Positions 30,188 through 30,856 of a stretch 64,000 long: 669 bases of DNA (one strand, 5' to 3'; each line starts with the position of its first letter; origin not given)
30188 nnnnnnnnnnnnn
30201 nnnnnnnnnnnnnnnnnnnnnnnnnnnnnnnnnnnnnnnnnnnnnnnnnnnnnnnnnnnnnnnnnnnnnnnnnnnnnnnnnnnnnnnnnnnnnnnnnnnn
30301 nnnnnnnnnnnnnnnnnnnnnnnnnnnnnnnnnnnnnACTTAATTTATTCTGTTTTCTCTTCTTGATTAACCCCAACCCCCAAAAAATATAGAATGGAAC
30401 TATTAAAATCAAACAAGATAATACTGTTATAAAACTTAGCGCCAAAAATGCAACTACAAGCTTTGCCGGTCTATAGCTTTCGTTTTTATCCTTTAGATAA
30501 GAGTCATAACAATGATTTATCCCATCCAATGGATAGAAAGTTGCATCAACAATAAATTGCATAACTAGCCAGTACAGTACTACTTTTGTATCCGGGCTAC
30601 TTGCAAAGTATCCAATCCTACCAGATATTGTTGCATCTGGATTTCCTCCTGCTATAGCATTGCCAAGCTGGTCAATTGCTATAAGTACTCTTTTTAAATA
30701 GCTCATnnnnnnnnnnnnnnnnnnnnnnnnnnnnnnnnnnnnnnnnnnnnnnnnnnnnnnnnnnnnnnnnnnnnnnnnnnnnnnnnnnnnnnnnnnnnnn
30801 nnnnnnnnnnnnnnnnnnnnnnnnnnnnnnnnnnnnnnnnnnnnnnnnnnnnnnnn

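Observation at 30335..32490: Membrane-protein islet: lone opposite-strand membrane gene, secreted protein, two-TM peptide and an SPFH/HflC-like lipoprotein ending in a strong terminator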

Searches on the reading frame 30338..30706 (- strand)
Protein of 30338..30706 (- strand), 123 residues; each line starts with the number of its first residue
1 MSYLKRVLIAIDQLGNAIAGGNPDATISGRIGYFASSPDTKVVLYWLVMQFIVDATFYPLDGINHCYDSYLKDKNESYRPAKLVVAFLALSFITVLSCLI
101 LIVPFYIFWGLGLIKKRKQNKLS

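Call 5: search_protein_families(library=pfam, proteins=[window:30338-30706:-], max_evalue=0.1)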
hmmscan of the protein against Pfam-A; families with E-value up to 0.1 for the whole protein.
seq(123 aa): 1 family
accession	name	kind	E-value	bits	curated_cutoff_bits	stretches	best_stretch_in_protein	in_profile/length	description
PF06789.17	MINAR1_C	-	0.037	14.5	25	1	65-106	117-158/160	MINAR1 C-terminal domain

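Call 6: search_protein_families(library=phrogs, proteins=[window:30338-30706:-], max_evalue=0.1)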
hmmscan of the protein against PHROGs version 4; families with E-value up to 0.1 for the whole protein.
seq(123 aa): 4 families
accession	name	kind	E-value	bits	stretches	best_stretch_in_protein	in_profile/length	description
phrog_3342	-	unknown function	1.5e-15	57.9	1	1-80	8-81/90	-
phrog_23985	-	unknown function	8.4e-07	30.3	1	3-76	49-116/122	-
phrog_34710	-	unknown function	9.8e-05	23.3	1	7-40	48-81/132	-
phrog_19792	-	moron, auxiliary metabolic gene and host takeover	0.0039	18.6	1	42-104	13-73/117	membrane protein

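Call 8: search_protein_families(library=ncbifam, proteins=[window:30338-30706:-], max_evalue=0.1)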
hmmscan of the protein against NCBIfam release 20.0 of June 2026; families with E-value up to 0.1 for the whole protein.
seq(123 aa): 0 families

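Call 10: search_dna_similar(query=window:30338-30706:-, collection=phages, mode=protein, max_rows=30, max_evalue=0.01)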
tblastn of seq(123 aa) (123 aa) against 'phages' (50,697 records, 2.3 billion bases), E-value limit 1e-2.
Records with a match: 8; places in all: 8; records where one place covers at least 80% of the query: 0.
Best place of each record, by identity: 60-80% 2; <60% 6.
By first word of the organism name: Mannheimia 4; Xanthomonas 2; Pseudoalteromonas 1; Pasteurella 1.
By host as written in the record: Mannheimia haemolytica 587A serotype A2 2; Mannheimia haemolytica 1127A serotype A2 2; Pseudoaltermonas tunicata SMS2 1; Pasteurella multocida FCf91 1; Xanthomonas sp. 1; Xanthomonas campestris pv. campestris str. 8004 1.
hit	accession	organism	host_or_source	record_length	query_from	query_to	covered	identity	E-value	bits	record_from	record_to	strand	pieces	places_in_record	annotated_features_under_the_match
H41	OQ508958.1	Pseudoalteromonas phage vB_PtuP_Slicky01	Pseudoaltermonas tunicata SMS2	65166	2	74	59%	44.0%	1e-5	48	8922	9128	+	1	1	none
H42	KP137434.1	Mannheimia phage vB_MhM_587AP1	Mannheimia haemolytica 587A serotype A2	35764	2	80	64%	36.1%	8e-3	40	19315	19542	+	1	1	hypothetical protein | tail fiber assembly protein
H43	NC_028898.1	Mannheimia phage vB_MhM_587AP1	Mannheimia haemolytica 587A serotype A2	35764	2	80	64%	36.1%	8e-3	40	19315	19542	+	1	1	hypothetical protein | tail protein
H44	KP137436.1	Mannheimia phage vB_MhM_1127AP1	Mannheimia haemolytica 1127A serotype A2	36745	2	80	64%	36.1%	8e-3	40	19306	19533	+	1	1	hypothetical protein | tail fiber assembly protein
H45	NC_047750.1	Mannheimia phage vB_MhM_1127AP1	Mannheimia haemolytica 1127A serotype A2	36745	2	80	64%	36.1%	8e-3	40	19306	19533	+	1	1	hypothetical protein | tail protein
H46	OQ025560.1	Pasteurella phage vB_PmuM_CFP3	Pasteurella multocida FCf91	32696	4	80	63%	34.5%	7e-4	43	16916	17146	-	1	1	hypothetical protein (x2)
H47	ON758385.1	Xanthomonas phage BUDD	Xanthomonas sp.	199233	3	32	24%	60.0%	6e-3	40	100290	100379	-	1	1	hypothetical protein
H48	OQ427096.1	Xanthomonas phage X1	Xanthomonas campestris pv. campestris ...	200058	3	32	24%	60.0%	6e-3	40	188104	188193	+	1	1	hypothetical protein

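Call 12: search_protein_families(library=padloc, proteins=[window:30338-30706:-], max_evalue=0.1)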
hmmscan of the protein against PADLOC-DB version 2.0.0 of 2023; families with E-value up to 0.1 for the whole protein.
seq(123 aa): 0 families

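Call 36: find_homologous_proteins(query=window:30338-30706:-)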
Query seq(123 aa) (123 aa): 124 proteins with E <= 0.001 among 134 candidates; the best 120 are listed.
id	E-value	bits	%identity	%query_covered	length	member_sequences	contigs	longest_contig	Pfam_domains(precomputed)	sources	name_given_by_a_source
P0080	1.2e-75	269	100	100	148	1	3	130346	-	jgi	-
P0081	1.9e-59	217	78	98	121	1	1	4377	-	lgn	-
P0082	8.1e-58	212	74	98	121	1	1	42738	-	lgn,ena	-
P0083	1.0e-46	176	64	97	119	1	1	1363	-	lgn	-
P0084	1.8e-39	152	57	95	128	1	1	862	-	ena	-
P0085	3.3e-37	145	55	98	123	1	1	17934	-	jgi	-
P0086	1.6e-36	143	52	98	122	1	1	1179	-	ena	-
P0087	3.4e-35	139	82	63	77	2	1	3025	-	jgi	-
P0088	2.5e-34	136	51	97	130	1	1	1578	-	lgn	-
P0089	3.9e-34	135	49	98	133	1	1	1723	-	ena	-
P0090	9.7e-34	134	52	99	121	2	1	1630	-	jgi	jgi:hypothetical protein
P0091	2.1e-33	133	52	97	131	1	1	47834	-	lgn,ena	-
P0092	3.5e-33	132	52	98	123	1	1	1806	-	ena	-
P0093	1.7e-32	130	53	90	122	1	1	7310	-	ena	-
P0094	2.7e-32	129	50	98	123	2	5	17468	-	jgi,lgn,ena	-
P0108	4.6e-29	119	47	98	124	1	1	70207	-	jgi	-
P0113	4.3e-28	116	50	93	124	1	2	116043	-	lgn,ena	-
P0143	1.4e-23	101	50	81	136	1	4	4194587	-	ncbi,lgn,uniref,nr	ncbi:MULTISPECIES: hypothetical protein [Microbulbifer]|uniref:hypothetical protein n=1 Tax=Microbul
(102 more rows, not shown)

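Call 37: find_encoding_contigs(protein=P0080, flank=3000, max_places=3)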
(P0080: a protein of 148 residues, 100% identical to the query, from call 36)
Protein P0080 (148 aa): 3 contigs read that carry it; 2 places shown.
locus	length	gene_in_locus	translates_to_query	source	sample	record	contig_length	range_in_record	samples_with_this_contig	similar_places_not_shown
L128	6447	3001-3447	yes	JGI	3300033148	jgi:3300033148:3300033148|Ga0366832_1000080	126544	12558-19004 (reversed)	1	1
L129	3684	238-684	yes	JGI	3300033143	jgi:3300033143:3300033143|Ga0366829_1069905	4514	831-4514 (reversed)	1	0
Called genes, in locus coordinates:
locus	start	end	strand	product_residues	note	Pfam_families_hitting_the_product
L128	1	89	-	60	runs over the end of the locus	-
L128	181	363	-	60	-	-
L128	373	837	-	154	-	-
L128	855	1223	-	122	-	-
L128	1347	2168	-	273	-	PF01145:Band_7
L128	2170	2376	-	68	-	-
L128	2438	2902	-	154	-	-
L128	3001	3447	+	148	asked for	-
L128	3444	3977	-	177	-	-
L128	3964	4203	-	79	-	-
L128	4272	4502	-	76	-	-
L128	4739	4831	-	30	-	-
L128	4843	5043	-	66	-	-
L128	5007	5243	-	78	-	-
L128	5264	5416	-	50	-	-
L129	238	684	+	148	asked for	-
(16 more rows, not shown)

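Call 38: find_encoding_contigs(protein=P0082, flank=6000, max_places=2)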
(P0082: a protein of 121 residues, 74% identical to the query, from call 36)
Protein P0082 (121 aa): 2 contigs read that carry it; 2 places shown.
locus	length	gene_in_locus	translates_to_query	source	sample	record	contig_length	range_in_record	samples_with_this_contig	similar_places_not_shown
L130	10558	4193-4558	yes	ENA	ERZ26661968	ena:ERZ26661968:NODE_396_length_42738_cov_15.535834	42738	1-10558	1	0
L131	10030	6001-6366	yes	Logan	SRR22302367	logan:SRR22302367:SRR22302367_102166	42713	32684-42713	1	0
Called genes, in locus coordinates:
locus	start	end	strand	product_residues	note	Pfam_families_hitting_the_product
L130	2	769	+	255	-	?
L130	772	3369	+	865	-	-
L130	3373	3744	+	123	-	-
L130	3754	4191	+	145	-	-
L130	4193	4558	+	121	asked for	-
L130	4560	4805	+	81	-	-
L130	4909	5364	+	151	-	-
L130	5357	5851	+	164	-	-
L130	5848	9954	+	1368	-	PF10145:PhageMin_Tail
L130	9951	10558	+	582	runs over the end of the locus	-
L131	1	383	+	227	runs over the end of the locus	-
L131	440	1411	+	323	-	-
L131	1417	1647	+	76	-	-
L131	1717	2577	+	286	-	-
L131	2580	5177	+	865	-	-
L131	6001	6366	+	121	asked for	-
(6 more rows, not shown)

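Call 39: find_encoding_contigs(protein=P0143, flank=8000, max_places=2)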
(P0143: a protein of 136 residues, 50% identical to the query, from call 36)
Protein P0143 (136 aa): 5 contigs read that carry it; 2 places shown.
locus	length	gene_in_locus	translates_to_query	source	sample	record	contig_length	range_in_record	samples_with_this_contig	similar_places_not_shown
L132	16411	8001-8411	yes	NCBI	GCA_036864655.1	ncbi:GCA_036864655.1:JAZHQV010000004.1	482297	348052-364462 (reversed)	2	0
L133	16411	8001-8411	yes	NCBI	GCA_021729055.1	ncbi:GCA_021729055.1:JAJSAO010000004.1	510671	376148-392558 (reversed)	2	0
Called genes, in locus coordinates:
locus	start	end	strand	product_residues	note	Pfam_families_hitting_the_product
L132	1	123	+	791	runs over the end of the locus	PF08487:VIT, PF13757:VIT_2 (weak), PF00092:VWA, PF13519:VWA_2, PF13768:VWA_3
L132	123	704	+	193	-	PF04203:Sortase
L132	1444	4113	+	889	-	PF28598:PDH_E1_N, PF00456:Transketolase_N, PF17831:PDH_E1_M, PF22613:Transketolase_C_1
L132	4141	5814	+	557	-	PF00364:Biotin_lipoyl, PF01597:GCV_H (faint), PF25919:BSH_CusB (faint), PF25984:BSH_YknX (faint), PF00364:Biotin_lipoyl, PF25917:BSH_RND (weak), PF02817:E3_binding, PF00198:2-oxoacid_dh, +1 more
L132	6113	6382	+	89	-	-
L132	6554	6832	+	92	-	-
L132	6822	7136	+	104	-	-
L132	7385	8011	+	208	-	PF00484:Pro_CA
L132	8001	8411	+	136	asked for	-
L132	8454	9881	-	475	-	PF02321:OEP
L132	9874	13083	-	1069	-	PF00873:ACR_tran, PF03176:MMPL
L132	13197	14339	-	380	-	PF25917:BSH_RND, PF25973:BSH_CzcB (faint), PF25885:HH_EMRA (weak), PF25876:HH_MFP_RND, PF25944:Beta-barrel_RND, PF25954:Beta-barrel_RND_2, PF25967:RND-MFP_C, PF25989:YknX_C, +1 more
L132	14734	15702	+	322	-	PF06719:AraC_N, PF00165:HTH_AraC, PF12833:HTH_18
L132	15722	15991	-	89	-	PF01355:HIPIP (weak)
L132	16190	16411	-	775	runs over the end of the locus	PF05547:Peptidase_M6, PF20773:InhA-like_MAM, PF20774:InhA-like_VEG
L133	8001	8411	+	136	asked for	-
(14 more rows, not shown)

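Call 53: search_protein_families(library=pfam, alignment_id=A2, max_evalue=1)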
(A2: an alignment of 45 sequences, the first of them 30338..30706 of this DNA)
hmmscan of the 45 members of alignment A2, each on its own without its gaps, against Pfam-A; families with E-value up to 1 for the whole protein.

A. member 1, window:30338-30706:- (123 aa): 1 family
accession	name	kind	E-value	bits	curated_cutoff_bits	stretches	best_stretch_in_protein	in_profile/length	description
PF06789.17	MINAR1_C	-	0.037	14.5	25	1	65-106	117-158/160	MINAR1 C-terminal domain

B. families by the number of members that match (of 45 scanned): 12 families
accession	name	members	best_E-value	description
PF06789.17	MINAR1_C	3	0.037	MINAR1 C-terminal domain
PF18613.6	TrkA_TMD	2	0.034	Tyrosine kinase receptor A trans-membrane domain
PF10343.14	Q_salvage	2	0.064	Queuosine salvage protein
PF20403.5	DUF6693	1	0.004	Family of unknown function (DUF6693)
PF04647.20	AgrB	1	0.0046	Accessory gene regulator B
PF11346.13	DUF3149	1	0.081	Protein of unknown function (DUF3149)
PF06624.17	RAMP4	1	0.12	Ribosome associated membrane protein RAMP4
PF20237.3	DUF6594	1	0.15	Family of unknown function (DUF6594)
PF12241.14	Enoyl_reductase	1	0.16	Trans-2-enoyl-CoA reductase catalytic region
PF21808.2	Dynamin-like_hel_bact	1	0.21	Bacterial dynamin-like protein, helical domain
PF15202.11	Adipogenin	1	0.25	Adipogenin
PF24027.1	DUF7338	1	0.53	Family of unknown function (DUF7338)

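Call 54: get_annotated_region(hit=H42, flank=4000)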
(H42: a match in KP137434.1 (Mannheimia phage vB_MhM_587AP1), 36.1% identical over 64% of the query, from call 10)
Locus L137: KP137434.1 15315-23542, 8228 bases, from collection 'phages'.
description: Mannheimia phage vB_MhM_587AP1, complete genome.
organism: Mannheimia phage vB_MhM_587AP1 (NCBI taxid 1572744)
taxonomy: Viruses; Duplodnaviria; Heunggongvirae; Uroviricota; Caudoviricetes; Peduoviridae; Baylorvirus; Baylorvirus bv1127AP1
host: Mannheimia haemolytica 587A serotype A2; source: Alberta beef cattle feedlot; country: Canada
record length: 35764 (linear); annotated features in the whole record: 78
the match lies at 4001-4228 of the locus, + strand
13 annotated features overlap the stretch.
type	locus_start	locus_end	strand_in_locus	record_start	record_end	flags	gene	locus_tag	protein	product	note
CDS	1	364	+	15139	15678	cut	-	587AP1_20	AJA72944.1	tail formation protein I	similar to YP_655489.1 tail formation protein I [Mannheimia phage phiMHaA1]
CDS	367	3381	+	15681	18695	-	-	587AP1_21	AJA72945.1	tail fiber protein H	similar to YP_655490.1 variable tail fiber protein H [Mannheimia phage phiMHaA1] at N-terminus and WP_021279617.1 ...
CDS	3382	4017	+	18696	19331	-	-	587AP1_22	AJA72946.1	tail fiber assembly protein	similar to WP_006252024.1 tail fiber assembly protein [Mannheimia haemolytica]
CDS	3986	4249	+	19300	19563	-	-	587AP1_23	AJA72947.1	hypothetical protein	similar to WP_006252822.1 hypothetical protein [Mannheimia haemolytica]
regulatory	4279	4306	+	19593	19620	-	-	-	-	terminator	rho-independent terminator; discovered using WebGeSTer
regulatory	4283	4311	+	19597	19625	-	-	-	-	promoter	similar to MhaA1-PHL101 promoter consensus (Highlander et al.2006. Virology 350:79-89)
CDS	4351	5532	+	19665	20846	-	-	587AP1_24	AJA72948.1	tail sheath protein FI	similar to WP_006252821.1 tail sheath protein [Mannheimia haemolytica] and YP_655492.1 tail sheath protein FI ...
CDS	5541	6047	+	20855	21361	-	-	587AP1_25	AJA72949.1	tail tube protein FII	similar to WP_006250976.1 major tail tube protein [Mannheimia haemolytica] and WP_006252820.1 major tail tube protein ...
regulatory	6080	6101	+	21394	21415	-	-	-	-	terminator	rho-independent terminator; discovered using TransTermHP v2.09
CDS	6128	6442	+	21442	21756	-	-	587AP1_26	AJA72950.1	tail protein E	similar to YP_655494.1 tail protein E [Mannheimia phage phiMHaA1]; AGGGAAAG slippery sequence (21730; 21738) indicate ...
CDS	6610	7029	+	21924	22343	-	-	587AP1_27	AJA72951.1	hypothetical protein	similar to WP_006250974.1 hypothetical protein [Mannheimia haemolytica]; motifs:3,transmembrane domains shown by ...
CDS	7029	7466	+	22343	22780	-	-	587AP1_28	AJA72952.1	tail protein U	YP_655496.1 tail protein U [Mannheimia phage phiMHaA1]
CDS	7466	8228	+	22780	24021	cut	-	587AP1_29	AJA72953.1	tail protein D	similar to WP_006252816.1 tail protein [Mannheimia haemolytica] and WP_006250972.1 tail protein [Mannheimia ...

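Call 55: get_annotated_region(hit=H41, flank=4000)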
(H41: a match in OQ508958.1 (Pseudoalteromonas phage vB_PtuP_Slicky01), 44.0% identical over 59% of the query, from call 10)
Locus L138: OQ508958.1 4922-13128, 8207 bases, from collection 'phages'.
description: Pseudoalteromonas phage vB_PtuP_Slicky01, complete genome.
organism: Pseudoalteromonas phage vB_PtuP_Slicky01 (NCBI taxid 3038240)
taxonomy: Viruses; Duplodnaviria; Heunggongvirae; Uroviricota; Caudoviricetes
host: Pseudoaltermonas tunicata SMS2; source: surface microlayer; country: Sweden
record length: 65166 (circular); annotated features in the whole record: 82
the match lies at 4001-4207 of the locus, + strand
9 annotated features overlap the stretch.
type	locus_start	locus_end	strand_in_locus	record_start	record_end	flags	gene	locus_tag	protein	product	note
CDS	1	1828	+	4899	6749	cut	-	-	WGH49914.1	hypothetical protein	-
CDS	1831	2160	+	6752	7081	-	-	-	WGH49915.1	hypothetical protein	-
CDS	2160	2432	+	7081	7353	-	-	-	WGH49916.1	hypothetical protein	-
CDS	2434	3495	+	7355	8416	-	-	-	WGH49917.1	hypothetical protein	-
CDS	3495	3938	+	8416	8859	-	-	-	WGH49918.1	hypothetical protein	-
CDS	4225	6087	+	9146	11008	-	-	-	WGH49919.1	hypothetical protein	-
CDS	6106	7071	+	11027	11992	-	-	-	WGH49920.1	hypothetical protein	-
CDS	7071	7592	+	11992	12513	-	-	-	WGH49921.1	hypothetical protein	-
CDS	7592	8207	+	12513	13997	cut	-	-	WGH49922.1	hypothetical protein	-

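Call 56: get_annotated_region(hit=H46, flank=4000)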
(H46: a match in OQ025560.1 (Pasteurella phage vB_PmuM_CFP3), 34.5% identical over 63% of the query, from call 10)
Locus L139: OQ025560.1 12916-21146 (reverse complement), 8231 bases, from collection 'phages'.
description: Pasteurella phage vB_PmuM_CFP3, complete genome.
organism: Pasteurella phage vB_PmuM_CFP3 (NCBI taxid 3017169)
taxonomy: Viruses; Duplodnaviria; Heunggongvirae; Uroviricota; Caudoviricetes; Peduoviridae; Irtavirus
host: Pasteurella multocida FCf91; source: chicken excrement; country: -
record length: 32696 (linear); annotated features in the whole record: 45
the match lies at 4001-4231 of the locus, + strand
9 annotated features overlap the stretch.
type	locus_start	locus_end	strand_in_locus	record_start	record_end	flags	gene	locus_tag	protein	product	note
CDS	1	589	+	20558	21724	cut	-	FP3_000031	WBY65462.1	hypothetical protein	-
CDS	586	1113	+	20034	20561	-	-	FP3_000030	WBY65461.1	hypothetical protein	-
CDS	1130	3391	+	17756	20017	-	-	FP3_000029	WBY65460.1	hypothetical protein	orf31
CDS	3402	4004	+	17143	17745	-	-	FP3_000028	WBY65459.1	hypothetical protein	orf32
CDS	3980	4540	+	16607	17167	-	-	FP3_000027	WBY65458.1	hypothetical protein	-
CDS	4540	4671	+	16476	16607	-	-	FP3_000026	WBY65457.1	hypothetical protein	-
CDS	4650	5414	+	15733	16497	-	-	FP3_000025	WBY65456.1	hypothetical protein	-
CDS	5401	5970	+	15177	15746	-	-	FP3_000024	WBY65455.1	hypothetical protein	-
CDS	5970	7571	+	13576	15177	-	-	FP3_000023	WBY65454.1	hypothetical protein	orf35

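Call 63: predict_structure(alignment_id=A2)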
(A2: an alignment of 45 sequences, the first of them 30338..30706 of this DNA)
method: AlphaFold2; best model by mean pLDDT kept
length: 123 residues; sequences in the alignment: 45
mean_pLDDT: 86.9   pTM: 0.78
mean pLDDT of the five models: 86.9, 86.2, 84.7, 83.6, 83.3
residues with pLDDT >= 90: 63; 70-90: 51; 50-70: 7; < 50: 2
segments of 3 or more residues with pLDDT < 50: none
pLDDT, mean of each block of 10 residues (from residue 1): 86 84 88 85 90 95 93 86 82 93 95 79 46
secondary structure, 60 per line:
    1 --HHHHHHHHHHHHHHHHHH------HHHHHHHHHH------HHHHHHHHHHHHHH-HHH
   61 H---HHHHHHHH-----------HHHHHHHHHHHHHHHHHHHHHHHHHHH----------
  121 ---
elements in order: H3-20 H27-36 H43-56 H58-61 H65-72 H84-110

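Call 67: fold_search(model_id=the predicted structure, library=viral)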
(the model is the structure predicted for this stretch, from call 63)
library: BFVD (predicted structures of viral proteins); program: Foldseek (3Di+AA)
matches with E <= 10: 56; with E <= 0.001: 1
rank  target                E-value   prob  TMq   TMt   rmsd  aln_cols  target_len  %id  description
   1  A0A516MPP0            1.4e-06  1.00  0.70  0.63   4.0       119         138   35  (no name in the UniProt tables at hand)
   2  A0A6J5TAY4            5.6e-01  0.93  0.41  0.52   3.1        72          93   19  Uncharacterized protein [uncultured Caudovirales phage]
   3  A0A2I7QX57            5.6e-01  0.87  0.38  0.48   4.0        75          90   28  (no name in the UniProt tables at hand)
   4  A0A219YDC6            1.3e+00  0.15  0.28  0.28  13.2       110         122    9  Uncharacterized protein [Aeromonas phage 65.2]
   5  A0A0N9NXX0            2.2e+00  0.08  0.22  0.15  19.6        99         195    9  Uncharacterized protein [Acidianus bottle-shaped virus 2 strain ABV2]
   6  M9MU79                3.2e+00  0.05  0.22  0.19  13.2       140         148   15  (no name in the UniProt tables at hand)
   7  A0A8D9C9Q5            4.1e+00  0.04  0.21  0.22  16.2       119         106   15  Uncharacterized protein [uncultured marine phage]
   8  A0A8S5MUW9            4.6e+00  0.03  0.21  0.17  16.1       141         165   13  DUF1360 domain-containing protein (Fragment) [Phage sp. ct4bw6]
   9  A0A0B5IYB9            5.1e+00  0.06  0.25  0.11  18.6        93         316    9  Uncharacterized protein [Pandoravirus inopinatum]
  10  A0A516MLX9            5.1e+00  0.04  0.23  0.20  14.4       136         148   12  (no name in the UniProt tables at hand)
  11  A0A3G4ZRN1            5.4e+00  0.05  0.21  0.12  14.5       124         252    8  Transmembrane protein [Dasosvirus sp.]
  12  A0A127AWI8            5.4e+00  0.04  0.22  0.25  14.3       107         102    8  Uncharacterized protein [Bacillus phage SP-15]
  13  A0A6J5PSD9            5.7e+00  0.03  0.17  0.24  13.3        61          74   13  Uncharacterized protein [uncultured Caudovirales phage]
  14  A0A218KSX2            5.7e+00  0.02  0.20  0.20  15.7       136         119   11  (no name in the UniProt tables at hand)
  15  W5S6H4                6.0e+00  0.05  0.24  0.22  16.7       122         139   15  Uncharacterized protein [Pithovirus sibericum]
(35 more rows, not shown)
